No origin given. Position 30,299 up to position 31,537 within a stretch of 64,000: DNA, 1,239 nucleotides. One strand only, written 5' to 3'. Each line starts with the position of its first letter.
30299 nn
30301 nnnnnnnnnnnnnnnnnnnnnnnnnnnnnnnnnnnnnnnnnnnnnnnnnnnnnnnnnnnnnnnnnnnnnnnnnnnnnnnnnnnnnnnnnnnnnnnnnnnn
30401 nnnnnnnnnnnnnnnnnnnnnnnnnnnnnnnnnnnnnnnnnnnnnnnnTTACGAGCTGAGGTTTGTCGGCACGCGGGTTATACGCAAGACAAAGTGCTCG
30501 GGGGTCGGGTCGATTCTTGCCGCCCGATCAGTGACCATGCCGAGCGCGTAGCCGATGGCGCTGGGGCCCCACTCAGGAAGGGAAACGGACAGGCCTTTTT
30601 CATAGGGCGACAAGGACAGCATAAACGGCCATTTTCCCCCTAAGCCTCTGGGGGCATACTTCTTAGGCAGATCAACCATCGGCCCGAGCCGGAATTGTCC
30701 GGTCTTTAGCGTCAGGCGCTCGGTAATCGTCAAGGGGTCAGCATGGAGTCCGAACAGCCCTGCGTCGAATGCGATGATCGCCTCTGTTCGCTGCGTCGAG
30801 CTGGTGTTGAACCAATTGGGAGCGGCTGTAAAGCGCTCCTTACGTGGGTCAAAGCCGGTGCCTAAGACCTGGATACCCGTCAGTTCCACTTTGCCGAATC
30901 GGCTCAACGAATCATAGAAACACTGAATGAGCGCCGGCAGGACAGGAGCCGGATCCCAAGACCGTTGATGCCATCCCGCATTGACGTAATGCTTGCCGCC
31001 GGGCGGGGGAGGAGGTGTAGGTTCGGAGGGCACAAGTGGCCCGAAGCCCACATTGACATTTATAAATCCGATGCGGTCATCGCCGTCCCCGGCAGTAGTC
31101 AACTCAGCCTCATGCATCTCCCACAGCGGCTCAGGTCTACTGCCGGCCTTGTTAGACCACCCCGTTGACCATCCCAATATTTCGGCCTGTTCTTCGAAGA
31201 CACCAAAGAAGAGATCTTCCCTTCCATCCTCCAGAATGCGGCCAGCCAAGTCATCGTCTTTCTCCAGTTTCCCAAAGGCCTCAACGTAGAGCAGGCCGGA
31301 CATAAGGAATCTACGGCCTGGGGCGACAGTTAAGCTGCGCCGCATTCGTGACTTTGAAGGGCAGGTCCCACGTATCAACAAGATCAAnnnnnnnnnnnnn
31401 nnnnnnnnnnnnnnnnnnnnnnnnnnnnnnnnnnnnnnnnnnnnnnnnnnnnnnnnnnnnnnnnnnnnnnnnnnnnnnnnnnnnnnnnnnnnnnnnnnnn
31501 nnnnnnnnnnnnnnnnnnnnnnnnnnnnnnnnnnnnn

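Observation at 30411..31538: Two direct copies of a 35-nt element carrying a perfect 10-bp palindrome (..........) bracket a hypothetical gene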

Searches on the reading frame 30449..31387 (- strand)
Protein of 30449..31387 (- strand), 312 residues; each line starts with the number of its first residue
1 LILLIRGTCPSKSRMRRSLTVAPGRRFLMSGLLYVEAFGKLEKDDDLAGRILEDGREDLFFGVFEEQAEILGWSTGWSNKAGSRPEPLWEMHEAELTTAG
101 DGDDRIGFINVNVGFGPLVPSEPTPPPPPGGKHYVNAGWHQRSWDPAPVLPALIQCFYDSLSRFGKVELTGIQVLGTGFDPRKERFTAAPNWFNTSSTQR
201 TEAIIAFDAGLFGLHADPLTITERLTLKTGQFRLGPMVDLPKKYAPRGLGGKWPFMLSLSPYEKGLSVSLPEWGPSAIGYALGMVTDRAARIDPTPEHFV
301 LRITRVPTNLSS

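Call 6: search_protein_families(library=pfam, proteins=[window:30449-31387:-])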
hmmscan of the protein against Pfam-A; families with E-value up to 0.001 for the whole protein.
window:30449-31387:- (312 aa): 0 families

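Call 7: find_encoding_contigs(protein=window:30449-31387:-, flank=10000, max_places=6)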
Protein window:30449-31387:- (312 aa): no gene with exactly this product is on record in the collection.

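Call 10: find_homologous_proteins(query=window:30449-31387:-)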
Query window:30449-31387:- (312 aa): 48 proteins with E <= 0.001 among 2417 candidates.
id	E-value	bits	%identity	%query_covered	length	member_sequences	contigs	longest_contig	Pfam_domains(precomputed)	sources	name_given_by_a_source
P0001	1.6e-187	640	98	91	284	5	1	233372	-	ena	-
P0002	6.5e-157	540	83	91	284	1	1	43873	-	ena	-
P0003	2.2e-150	518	81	91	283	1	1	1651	-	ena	-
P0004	5.4e-150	517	81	91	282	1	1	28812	-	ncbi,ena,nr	ncbi:MAG: hypothetical protein OXC55_02495 [Chloroflexi bacterium]|nr:hypothetical protein [Chlorofl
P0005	2.7e-126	439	68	91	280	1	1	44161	-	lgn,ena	-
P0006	1.6e-106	374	61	91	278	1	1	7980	-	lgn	-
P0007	1.4e-104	368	61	88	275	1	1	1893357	-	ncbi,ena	-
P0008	6.2e-96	339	69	70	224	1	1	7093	-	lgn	-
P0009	1.4e-95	338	56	90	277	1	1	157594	-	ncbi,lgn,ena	-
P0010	1.2e-88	315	64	71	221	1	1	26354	-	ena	-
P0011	2.4e-59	219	46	90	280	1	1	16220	-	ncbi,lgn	-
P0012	6.0e-50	188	41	89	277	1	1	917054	-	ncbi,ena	-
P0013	2.2e-48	183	40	89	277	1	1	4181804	-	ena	-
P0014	1.3e-47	181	40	89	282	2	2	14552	-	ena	-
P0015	6.1e-47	178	39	89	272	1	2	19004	-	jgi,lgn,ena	-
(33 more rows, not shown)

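Call 12: find_encoding_contigs(protein=P0001, flank=6000, max_places=3)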
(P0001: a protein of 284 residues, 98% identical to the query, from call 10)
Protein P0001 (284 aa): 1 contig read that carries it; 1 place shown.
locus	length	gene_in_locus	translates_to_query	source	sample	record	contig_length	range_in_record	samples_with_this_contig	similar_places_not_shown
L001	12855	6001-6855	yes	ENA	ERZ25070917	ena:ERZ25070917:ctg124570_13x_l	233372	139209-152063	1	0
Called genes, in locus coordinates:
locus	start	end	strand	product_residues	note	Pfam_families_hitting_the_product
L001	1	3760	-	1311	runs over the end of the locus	PF03160:Calx-beta (weak), PF00041:fn3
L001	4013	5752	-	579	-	PF00860:Xan_ur_permease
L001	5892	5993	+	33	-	-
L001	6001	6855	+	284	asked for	-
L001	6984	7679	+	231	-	PF00106:adh_short, PF01370:Epimerase (weak), PF08659:KR, PF13561:adh_short_C2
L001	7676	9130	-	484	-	PF07690:MFS_1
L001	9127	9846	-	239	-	PF07161:LppX_LprAFG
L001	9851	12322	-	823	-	PF03176:MMPL, PF02460:Patched, PF12349:Sterol-sensing (weak)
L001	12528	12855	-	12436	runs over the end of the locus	-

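Call 13: find_encoding_contigs(protein=P0002, flank=6000, max_places=3)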
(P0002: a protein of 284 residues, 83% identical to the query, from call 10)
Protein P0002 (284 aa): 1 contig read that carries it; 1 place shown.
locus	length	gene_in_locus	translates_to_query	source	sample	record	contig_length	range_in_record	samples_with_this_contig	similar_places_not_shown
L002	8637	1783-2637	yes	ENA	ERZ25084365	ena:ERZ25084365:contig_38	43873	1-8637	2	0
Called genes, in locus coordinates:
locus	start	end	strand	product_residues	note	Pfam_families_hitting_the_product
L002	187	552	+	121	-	-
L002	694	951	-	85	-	-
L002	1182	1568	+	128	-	-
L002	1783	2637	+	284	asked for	-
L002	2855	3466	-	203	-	-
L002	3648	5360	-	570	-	PF00916:Sulfate_transp, PF01740:STAS (weak)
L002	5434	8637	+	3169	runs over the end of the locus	PF00109:ketoacyl-synt, PF02801:Ketoacyl-synt_C, PF16197:KAsynt_C_assoc, PF22621:CurL-like_PKS_C, PF00698:Acyl_transf_1, PF21089:PKS_DH_N, PF14765:PS-DH, PF08241:Methyltransf_11, +18 more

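Call 14: find_encoding_contigs(protein=P0004, flank=6000, max_places=3)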
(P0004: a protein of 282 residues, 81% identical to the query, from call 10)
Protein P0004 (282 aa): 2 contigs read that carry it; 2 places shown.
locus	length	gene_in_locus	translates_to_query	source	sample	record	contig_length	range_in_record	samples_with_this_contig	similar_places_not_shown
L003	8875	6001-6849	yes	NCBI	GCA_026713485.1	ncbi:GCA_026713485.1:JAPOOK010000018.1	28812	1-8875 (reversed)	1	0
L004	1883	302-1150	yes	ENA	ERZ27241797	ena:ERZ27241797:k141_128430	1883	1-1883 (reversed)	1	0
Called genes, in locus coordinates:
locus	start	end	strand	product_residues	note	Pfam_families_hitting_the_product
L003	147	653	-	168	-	PF00075:RNase_H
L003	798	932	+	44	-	-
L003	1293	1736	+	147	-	-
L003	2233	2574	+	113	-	-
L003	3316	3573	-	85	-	-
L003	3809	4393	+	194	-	-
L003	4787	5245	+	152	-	-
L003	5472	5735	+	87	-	-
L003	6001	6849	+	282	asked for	-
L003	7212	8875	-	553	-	PF03235:GmrSD_N, PF07510:GmrSD_C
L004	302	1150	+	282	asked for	-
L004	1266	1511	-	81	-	-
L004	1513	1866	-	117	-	-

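Call 28: find_encoding_contigs(protein=window:30449-31303:-, flank=10000, max_places=4)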
Protein window:30449-31303:- (284 aa): no gene with exactly this product is on record in the collection.

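Call 36: find_related_loci(query=A1, collection=genome_contigs, flank=5000)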
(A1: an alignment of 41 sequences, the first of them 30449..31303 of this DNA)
Query A1 (284 aa) in genome_contigs; peptide patterns used: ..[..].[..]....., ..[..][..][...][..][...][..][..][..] (x = any residue, [..] = any of these).
215 stretches matched a pattern; 148 encode a relative of the query (tblastn E <= 1e-3); the best 80 are kept; 80 distinct loci.
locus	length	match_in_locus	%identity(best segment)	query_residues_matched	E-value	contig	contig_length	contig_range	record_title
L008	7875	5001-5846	81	1-284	7e-142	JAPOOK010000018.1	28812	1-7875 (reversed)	MAG: Chloroflexota bacterium isolate APA_bin_32 c_000000102025, whole genome shotgun sequence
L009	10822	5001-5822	56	5-284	4e-96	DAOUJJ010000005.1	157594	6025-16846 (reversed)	MAG TPA_asm: Dehalococcoidia bacterium isolate S32_260 k113_2586213, whole genome shotgun sequence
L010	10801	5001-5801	61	5-277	3e-95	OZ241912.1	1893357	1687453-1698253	MAG: Dehalococcoidia bacterium isolate 1b74dff9-3c1d-47af-b536-3faa717bbe64 genome assembly, chromosome: 1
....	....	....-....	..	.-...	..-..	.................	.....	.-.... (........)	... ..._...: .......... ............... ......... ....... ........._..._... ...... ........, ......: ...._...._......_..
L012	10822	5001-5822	43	1-278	1e-58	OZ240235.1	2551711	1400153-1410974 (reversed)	MAG: Dehalococcoidia bacterium isolate ed65c047-e145-42da-9344-7ae81f1092be genome assembly, chromosome: 1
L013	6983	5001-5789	42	5-277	1e-57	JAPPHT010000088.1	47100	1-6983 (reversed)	MAG: Chloroflexota bacterium isolate RHO1_bin_8 NODE_1610_length_47100_cov_19.684727, whole genome shotgun sequence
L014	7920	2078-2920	40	1-278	9e-56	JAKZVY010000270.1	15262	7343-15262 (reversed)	MAG: Dehalococcoidia bacterium isolate Langseth_MAG_00123 Langseth_MAG_00123_000000000270, whole genome shotgun sequence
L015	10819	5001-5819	41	1-278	2e-54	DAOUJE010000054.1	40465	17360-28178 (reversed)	MAG TPA_asm: Dehalococcoidia bacterium isolate S32_243 k113_4349462, whole genome shotgun sequence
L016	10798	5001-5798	41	1-271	3e-54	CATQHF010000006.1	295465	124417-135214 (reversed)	MAG: uncultured Dehalococcoidia bacterium isolate d4f5feb4-fdfc-4e97-8847-3d8bbc0da2e6 genome assembly, contig: contig_6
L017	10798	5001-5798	42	1-271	1e-53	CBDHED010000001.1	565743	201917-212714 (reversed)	MAG: Dehalococcoidia bacterium isolate a564f895-d268-4ede-b5bb-8ec45e4dc2fc genome assembly, contig: contig_1, whole gen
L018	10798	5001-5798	42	1-271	3e-53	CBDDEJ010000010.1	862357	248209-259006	MAG: Dehalococcoidia bacterium isolate 49c8d7ff-4838-46bf-a9ef-c42a27772ead genome assembly, contig: contig_10, whole ge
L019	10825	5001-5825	40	1-278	1e-51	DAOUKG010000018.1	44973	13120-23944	MAG TPA_asm: Dehalococcoidia bacterium isolate S5_317 k113_837160, whole genome shotgun sequence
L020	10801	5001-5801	41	1-272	2e-51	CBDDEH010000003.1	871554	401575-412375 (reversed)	MAG: Dehalococcoidia bacterium isolate ab2729b3-5e60-47ca-9461-4bcedbe27f68 genome assembly, contig: contig_3, whole gen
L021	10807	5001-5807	40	1-271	3e-51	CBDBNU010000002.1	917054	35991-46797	MAG: Dehalococcoidia bacterium isolate 71a96c89-020c-4782-a771-d9249ff8f4bc genome assembly, contig: contig_2, whole gen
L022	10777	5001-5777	39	5-271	7e-51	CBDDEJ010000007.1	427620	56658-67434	MAG: Dehalococcoidia bacterium isolate 49c8d7ff-4838-46bf-a9ef-c42a27772ead genome assembly, contig: contig_7, whole gen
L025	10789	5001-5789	40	1-271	1e-50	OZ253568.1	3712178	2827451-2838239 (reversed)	MAG: Chloroflexota bacterium isolate 9852bf67-dbb6-47f5-b8e9-49414f020392 genome assembly, chromosome: 1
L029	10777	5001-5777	39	5-271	7e-50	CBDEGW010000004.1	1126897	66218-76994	MAG: Dehalococcoidia bacterium isolate df1c8e39-9ed4-4f98-84fc-ac90bf75a161 genome assembly, contig: contig_4, whole gen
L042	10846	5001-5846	38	1-278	9e-47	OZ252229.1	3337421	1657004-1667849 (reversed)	MAG: Dehalococcoidia bacterium isolate e423ea1d-c589-4ead-98b4-a8e4e9e55514 genome assembly, chromosome: 1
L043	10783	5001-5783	38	5-278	1e-46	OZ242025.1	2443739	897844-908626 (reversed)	MAG: Dehalococcoidia bacterium isolate 154789fe-1cbe-4e12-9e25-a4d867c0b0dd genome assembly, chromosome: 1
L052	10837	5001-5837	37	5-278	2e-44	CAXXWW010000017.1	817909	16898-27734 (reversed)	MAG: Dehalococcoidia bacterium isolate 6f417b46-71ab-4e31-a275-6032fe6bf018 genome assembly, contig: contig_17, whole ge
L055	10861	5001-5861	37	1-278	1e-43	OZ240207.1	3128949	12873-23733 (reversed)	MAG: Dehalococcoidia bacterium isolate 3f106f04-5a50-46dd-94d3-5b382f65daaf genome assembly, chromosome: 1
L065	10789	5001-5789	36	5-278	2e-41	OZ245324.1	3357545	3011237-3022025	MAG: Dehalococcoidia bacterium isolate 73e1cf89-bb5f-4822-b8fa-6749181b8977 genome assembly, chromosome: 1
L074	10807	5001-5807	35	5-279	5e-39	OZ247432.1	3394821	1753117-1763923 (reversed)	MAG: Dehalococcoidia bacterium isolate 9f0a9a3c-fef9-4240-ab4a-9ab2d70ca0d2 genome assembly, chromosome: 1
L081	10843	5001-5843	35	5-278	6e-38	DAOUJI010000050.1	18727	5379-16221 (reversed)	MAG TPA_asm: Dehalococcoidia bacterium isolate S32_258 k113_4409319, whole genome shotgun sequence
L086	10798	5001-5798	36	5-279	3e-36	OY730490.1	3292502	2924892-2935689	MAG: Dehalococcoidia bacterium isolate 701b80ad-9c2c-4985-8916-d2900bd10c0f genome assembly, chromosome: 1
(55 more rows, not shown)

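Call 43: predict_structure(alignment_id=A1)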
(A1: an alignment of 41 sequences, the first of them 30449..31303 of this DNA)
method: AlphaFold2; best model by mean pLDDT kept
length: 284 residues; sequences in the alignment: 41
mean_pLDDT: 77.3   pTM: 0.80
mean pLDDT of the five models: 77.3, 76.1, 75.0, 74.6, 74.5
residues with pLDDT >= 90: 79; 70-90: 115; 50-70: 69; < 50: 21
segments of 3 or more residues with pLDDT < 50: 48-56, 158-163, 282-284
pLDDT, mean of each block of 10 residues (from residue 1): 85 84 64 87 66 54 84 78 75 65 59 70 91 92 91 55 56 91 78 86 88 84 57 87 92 90 80 90 42
secondary structure, 60 per line:
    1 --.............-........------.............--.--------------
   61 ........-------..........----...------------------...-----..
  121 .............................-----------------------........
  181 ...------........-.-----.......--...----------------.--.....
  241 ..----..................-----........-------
elements in order: E3-15 H17-24 H31-43 E61-68 E76-85 E90-92 E111-113 H119-136 E137-149 E173-180 H190-197 E205-211 E236-242 H247-264 E270-277
